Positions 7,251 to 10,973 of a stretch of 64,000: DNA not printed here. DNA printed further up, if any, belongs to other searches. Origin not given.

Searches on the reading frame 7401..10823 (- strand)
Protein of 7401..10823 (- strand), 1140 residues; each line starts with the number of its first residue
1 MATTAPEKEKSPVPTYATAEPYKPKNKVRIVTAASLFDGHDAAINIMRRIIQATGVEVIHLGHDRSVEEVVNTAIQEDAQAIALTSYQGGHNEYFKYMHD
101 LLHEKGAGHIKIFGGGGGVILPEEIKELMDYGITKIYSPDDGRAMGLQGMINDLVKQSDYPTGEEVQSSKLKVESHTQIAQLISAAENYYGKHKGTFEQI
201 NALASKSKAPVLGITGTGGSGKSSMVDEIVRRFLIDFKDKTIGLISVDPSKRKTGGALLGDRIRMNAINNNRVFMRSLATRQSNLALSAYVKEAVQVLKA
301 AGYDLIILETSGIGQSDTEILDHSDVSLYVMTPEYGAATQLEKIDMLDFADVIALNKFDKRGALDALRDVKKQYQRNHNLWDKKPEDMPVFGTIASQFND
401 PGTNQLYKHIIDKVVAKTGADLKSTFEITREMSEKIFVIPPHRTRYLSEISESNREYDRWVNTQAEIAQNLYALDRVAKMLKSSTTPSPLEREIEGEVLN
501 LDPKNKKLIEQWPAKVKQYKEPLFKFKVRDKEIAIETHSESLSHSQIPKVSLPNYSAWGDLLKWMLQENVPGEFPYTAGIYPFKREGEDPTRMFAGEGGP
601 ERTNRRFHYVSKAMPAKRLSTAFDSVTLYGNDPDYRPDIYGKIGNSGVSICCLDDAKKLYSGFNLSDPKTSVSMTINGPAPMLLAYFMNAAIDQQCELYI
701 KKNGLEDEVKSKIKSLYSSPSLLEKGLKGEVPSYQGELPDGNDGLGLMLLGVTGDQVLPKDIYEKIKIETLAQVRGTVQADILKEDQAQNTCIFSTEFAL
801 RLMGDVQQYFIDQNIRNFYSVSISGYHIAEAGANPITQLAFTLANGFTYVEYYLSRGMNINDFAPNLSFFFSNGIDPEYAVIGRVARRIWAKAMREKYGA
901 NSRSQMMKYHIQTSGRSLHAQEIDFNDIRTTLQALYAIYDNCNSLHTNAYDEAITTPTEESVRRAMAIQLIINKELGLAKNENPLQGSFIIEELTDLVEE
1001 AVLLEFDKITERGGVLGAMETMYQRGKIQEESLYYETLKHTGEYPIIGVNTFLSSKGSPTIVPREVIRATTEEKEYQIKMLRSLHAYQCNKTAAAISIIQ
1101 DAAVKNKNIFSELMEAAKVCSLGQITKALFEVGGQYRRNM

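Call 74: search_protein_families(library=pfam, proteins=[window:7401-10823:-], max_evalue=0.00001)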
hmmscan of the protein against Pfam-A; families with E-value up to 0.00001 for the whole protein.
window:7401-10823:- (1140 aa): 3 families
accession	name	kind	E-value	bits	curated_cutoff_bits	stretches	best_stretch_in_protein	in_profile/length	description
PF01642.28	MM_CoA_mutase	-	9e-116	387.9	22.1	2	771-1133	152-511/512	Methylmalonyl-CoA mutase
PF03308.22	MeaB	-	3.2e-42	144.8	23.1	1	180-416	2-239/273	Methylmalonyl Co-A mutase-associated GTPase MeaB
PF02310.24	B12-binding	-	1e-13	51.6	32.1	1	29-127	2-100/121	B12 binding domain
